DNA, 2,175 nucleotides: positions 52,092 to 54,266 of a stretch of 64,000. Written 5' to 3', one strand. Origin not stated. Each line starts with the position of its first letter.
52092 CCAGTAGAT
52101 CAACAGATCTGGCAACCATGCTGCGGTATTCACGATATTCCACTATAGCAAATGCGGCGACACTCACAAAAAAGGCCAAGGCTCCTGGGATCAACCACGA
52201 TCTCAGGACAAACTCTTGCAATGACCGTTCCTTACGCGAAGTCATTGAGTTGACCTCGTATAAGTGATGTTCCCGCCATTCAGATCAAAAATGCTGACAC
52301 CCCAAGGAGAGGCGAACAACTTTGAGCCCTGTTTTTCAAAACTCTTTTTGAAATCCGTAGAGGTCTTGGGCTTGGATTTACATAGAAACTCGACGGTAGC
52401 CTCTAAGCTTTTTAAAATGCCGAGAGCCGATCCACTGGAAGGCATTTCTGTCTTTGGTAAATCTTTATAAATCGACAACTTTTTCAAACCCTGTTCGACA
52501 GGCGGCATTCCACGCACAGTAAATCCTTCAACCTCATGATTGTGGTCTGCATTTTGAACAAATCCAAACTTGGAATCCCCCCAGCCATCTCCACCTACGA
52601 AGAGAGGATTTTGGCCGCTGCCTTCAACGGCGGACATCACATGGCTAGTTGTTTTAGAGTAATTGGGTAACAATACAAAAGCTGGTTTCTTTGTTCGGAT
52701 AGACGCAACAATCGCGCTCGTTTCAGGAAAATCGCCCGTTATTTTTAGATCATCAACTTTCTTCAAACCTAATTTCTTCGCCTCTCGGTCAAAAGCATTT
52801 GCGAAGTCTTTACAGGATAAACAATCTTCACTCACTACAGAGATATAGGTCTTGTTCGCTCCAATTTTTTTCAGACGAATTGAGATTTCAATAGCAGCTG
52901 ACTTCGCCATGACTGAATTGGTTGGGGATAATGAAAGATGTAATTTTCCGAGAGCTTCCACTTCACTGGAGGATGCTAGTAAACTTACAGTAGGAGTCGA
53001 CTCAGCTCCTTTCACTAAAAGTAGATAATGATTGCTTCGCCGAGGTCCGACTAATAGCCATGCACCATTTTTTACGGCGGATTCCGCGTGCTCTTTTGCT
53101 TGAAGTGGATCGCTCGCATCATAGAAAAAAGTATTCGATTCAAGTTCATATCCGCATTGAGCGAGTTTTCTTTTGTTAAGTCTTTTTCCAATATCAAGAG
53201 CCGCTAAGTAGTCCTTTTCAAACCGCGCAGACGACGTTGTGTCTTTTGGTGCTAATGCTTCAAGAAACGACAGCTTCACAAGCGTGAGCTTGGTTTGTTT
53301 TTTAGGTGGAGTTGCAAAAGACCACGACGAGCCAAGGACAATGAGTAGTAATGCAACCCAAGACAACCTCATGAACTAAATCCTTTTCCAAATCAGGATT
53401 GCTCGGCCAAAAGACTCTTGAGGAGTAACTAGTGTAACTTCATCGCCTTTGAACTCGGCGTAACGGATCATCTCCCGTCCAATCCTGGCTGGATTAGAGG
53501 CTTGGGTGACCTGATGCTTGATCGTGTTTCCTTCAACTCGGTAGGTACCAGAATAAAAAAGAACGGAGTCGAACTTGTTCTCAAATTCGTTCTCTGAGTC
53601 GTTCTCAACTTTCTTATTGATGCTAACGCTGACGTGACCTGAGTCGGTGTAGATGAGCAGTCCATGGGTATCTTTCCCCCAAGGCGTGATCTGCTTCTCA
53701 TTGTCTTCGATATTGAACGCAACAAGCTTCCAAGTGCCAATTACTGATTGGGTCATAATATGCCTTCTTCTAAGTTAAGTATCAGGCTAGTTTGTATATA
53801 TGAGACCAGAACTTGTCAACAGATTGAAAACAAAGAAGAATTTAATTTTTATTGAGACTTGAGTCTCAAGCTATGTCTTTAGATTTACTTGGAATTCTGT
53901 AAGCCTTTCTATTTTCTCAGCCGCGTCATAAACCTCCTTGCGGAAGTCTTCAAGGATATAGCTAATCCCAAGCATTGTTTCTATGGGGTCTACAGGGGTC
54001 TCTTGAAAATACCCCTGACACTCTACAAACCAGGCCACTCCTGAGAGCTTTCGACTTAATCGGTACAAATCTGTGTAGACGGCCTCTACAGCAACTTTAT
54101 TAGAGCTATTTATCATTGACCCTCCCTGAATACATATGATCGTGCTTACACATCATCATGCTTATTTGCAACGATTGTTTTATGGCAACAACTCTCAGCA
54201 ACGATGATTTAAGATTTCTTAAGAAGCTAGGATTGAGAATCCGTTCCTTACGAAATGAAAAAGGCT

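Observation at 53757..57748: Small accessory islet abutting tRNA-Leu(CAA)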

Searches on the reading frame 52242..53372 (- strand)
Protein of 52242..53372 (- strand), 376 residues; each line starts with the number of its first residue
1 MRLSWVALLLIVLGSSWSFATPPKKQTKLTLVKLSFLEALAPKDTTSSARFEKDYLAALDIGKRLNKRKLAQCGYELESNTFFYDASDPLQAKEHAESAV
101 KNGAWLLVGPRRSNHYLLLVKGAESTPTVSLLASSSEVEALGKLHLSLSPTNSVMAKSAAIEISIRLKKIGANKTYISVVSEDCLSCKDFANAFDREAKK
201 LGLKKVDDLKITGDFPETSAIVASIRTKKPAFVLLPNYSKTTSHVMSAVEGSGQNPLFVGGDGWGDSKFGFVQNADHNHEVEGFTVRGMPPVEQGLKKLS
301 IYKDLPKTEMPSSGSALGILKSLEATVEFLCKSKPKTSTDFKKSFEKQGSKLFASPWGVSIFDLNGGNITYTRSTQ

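Call 33: find_homologous_proteins(query=window:52242-53372:-, max_evalue=1e-10)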
Query window:52242-53372:- (376 aa): 256 proteins with E <= 1e-10 among 8000 candidates; the best 120 are listed.
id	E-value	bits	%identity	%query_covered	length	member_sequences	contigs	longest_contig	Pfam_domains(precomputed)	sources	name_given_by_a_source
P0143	5.6e-150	517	62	100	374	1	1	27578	PF13458.13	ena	-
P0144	5.8e-148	511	65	93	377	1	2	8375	PF13458.13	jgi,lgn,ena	-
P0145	2.9e-121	423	54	99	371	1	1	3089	-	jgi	jgi:hypothetical protein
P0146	1.2e-118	414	55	97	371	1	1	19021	PF13458.13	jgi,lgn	jgi:hypothetical protein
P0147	2.6e-117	410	55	92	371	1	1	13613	PF13458.13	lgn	-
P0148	5.2e-116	406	53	90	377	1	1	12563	PF13458.13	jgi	jgi:hypothetical protein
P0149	2.6e-115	403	52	92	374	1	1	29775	-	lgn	-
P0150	3.2e-115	403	53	99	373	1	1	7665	PF13458.13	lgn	-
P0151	4.9e-115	402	51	100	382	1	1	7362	-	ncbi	-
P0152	1.1e-114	401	52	93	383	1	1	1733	PF13458.13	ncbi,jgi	jgi:hypothetical protein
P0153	1.6e-114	401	53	97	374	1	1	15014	-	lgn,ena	-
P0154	4.3e-114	399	50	99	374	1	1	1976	-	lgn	-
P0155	9.2e-114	398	50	98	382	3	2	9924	-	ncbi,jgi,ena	jgi:formaldehyde-activating enzyme involved in methanogenesis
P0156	1.4e-113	397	52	92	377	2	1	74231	-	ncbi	ncbi:MAG: hypothetical protein WCI18_02935 [Pseudomonadota bacterium]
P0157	8.9e-113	395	51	92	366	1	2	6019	-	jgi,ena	-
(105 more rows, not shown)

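Call 34: find_encoding_contigs(protein=P0143, flank=10000, max_places=3)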
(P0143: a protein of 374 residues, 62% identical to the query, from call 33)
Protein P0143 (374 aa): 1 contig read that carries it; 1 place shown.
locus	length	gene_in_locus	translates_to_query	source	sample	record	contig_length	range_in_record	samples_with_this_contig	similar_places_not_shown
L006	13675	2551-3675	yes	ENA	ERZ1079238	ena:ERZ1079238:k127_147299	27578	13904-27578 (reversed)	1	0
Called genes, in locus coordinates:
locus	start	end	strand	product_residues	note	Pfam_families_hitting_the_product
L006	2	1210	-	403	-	?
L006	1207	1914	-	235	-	PF13166:AAA_13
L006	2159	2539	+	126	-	PF13924:Lipocalin_5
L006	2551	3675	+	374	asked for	PF13458:Peripla_BP_6 (weak)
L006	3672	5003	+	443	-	PF02518:HATPase_c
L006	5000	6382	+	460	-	PF00072:Response_reg, PF00158:Sigma54_activat, PF14532:Sigma54_activ_2, PF07728:AAA_5 (weak), PF25601:AAA_lid_14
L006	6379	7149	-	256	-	PF01063:Aminotran_4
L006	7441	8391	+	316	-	PF00126:HTH_1, PF03466:LysR_substrate (faint)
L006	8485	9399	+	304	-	-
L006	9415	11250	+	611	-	PF02776:TPP_enzyme_N, PF00205:TPP_enzyme_M, PF02775:TPP_enzyme_C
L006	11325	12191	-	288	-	PF00126:HTH_1, PF03466:LysR_substrate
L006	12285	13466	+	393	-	-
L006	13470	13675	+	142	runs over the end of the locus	-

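Call 35: find_encoding_contigs(protein=P0144, flank=10000, max_places=3)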
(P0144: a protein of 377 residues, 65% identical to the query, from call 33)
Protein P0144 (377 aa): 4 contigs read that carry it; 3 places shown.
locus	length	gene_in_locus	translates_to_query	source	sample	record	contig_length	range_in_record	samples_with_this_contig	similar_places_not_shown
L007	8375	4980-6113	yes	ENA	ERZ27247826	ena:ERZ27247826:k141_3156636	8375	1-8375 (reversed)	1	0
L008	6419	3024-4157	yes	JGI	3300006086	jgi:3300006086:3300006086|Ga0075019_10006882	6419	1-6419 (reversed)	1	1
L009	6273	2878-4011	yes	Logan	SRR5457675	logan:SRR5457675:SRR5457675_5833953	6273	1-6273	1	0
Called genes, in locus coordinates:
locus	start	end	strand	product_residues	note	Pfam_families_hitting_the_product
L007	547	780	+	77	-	-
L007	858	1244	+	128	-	-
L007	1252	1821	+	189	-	-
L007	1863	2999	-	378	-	-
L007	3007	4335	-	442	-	PF13638:PIN_4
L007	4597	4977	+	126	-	PF13924:Lipocalin_5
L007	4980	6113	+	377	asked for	PF13458:Peripla_BP_6 (weak)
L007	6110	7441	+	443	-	PF02518:HATPase_c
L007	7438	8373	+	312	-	?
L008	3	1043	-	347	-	?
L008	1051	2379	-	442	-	PF13638:PIN_4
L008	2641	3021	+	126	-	PF13924:Lipocalin_5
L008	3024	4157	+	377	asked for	PF13458:Peripla_BP_6 (weak)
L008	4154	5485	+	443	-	PF02518:HATPase_c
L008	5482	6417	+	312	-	?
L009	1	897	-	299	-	?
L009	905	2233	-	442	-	PF13638:PIN_4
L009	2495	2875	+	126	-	PF13924:Lipocalin_5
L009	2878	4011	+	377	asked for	PF13458:Peripla_BP_6 (weak)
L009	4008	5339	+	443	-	PF02518:HATPase_c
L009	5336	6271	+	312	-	?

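Call 49: search_protein_families(library=pfam, proteins=[L007:1863-2999:-, L007:3007-4335:-, L006:1207-1914:-, L006:2-1210:-], max_evalue=0.01)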
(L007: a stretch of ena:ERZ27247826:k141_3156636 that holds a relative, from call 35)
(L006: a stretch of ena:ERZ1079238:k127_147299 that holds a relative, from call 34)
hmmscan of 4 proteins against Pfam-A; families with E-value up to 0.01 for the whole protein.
L007:1863-2999:- (378 aa): 0 families

L007:3007-4335:- (442 aa): 1 family
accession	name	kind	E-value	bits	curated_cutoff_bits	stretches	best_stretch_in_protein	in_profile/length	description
PF13638.12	PIN_4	-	1.2e-11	45.5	21.9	1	11-147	3-130/132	PIN domain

L006:1207-1914:- (235 aa): 2 families
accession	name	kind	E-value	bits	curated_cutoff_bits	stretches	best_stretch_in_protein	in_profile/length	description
PF13166.12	AAA_13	-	2.1e-10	40.4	36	1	29-170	20-134/713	AAA domain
PF13476.12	AAA_23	-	0.003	18.7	27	1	11-194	4-175/201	AAA domain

L006:2-1210:- (403 aa): 3 families
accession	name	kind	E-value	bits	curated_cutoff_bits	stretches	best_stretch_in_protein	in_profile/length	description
PF13166.12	AAA_13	-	2.3e-27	96.5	36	1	15-399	242-586/713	AAA domain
PF02463.25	SMC_N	-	1.4e-05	25.1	40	1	235-390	65-205/220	RecF/RecN/SMC N terminal domain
PF14169.11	YdjO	-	0.0012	19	27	1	5-39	18-51/59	Cold-inducible protein YdjO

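Call 50: search_protein_families(library=padloc, proteins=[L007:1863-2999:-, L007:3007-4335:-, L006:1207-1914:-, L006:2-1210:-], max_evalue=0.001)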
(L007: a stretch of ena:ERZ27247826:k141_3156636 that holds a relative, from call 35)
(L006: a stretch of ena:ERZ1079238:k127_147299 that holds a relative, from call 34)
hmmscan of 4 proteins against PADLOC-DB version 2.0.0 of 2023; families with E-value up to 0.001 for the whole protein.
L007:1863-2999:- (378 aa): 0 families

L007:3007-4335:- (442 aa): 1 family
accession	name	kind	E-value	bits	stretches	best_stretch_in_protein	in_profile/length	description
PDLC01068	CARF_PIN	-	0.00018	18.8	1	6-178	191-331/373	CARF+PIN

L006:1207-1914:- (235 aa): 11 families
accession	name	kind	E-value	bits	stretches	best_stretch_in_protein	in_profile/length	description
PDLC04895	PDC-S06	-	8.1e-26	88.7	1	1-196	1-205/784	-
PDLC04894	PDC-S06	-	2.9e-12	44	1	1-159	1-144/740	-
PDLC04887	PDC-S06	-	3.1e-11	40.6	1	1-187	1-182/790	-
PDLC04896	PDC-S06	-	9.6e-09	32.4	1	1-155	1-142/732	-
PDLC04890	PDC-S06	-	4.9e-06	23.4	1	1-161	1-126/732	-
PDLC04898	PDC-S06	-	5.4e-06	23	1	6-63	9-58/752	-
PDLC04897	PDC-S06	-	2.3e-05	21.2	1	16-162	13-109/727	-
PDLC04891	PDC-S06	-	0.00035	17.1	0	2-47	77-122/858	-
PDLC02747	PbeC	-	0.00057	16.9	0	8-46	8-47/632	PbeC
PDLC04886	PDC-S06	-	0.0008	16.3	0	1-51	1-51/727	-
PDLC02335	AbiLi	-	0.00082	16.5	1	18-160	70-155/326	AbiLi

L006:2-1210:- (403 aa): 12 families
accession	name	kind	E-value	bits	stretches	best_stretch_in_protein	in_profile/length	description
PDLC04895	PDC-S06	-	5.2e-41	139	1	2-399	253-644/784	-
PDLC04890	PDC-S06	-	2e-21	74.3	1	15-398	243-588/732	-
PDLC04886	PDC-S06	-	1.3e-19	68.5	2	83-397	285-586/727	-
PDLC04894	PDC-S06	-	2.5e-19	67.3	1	317-397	503-584/740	-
PDLC04887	PDC-S06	-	1.8e-18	64.5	1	15-358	282-588/790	-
PDLC04897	PDC-S06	-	4.8e-18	63.1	1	15-390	235-585/727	-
PDLC04896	PDC-S06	-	3.1e-16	57.1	2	317-394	498-576/732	-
PDLC04898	PDC-S06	-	7.6e-15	52.3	2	314-388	529-612/752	-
PDLC04891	PDC-S06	-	3.1e-12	43.7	1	314-400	619-702/858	-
PDLC04893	PDC-S06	-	5.3e-10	36.3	1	164-400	478-701/862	-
PDLC04135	mad3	-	1.8e-09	35.6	1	196-389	158-329/374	mads_3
PDLC04889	PDC-S06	-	6e-09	33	1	253-359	367-456/693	-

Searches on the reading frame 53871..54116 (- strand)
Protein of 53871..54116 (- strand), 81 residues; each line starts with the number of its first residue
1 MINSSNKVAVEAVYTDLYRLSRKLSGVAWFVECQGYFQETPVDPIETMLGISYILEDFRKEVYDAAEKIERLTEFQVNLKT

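Call 4: search_protein_families(library=pfam, proteins=[window:53871-54116:-], max_evalue=0.01)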
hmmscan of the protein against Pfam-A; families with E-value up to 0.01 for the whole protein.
window:53871-54116:- (81 aa): 0 families

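Call 5: search_protein_families(library=padloc, proteins=[window:53871-54116:-], max_evalue=0.01)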
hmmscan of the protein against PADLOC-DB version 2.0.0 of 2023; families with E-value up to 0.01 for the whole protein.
window:53871-54116:- (81 aa): 0 families

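Call 62: search_protein_families(library=pfam, proteins=[window:53874-54116:-], max_evalue=10)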
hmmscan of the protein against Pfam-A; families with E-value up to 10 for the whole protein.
window:53874-54116:- (81 aa): 0 families

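Call 75: search_protein_families(library=ncbifam, proteins=[window:53871-54116:-], max_evalue=0.01)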
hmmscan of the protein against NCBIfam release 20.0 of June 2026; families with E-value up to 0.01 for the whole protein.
window:53871-54116:- (81 aa): 0 families
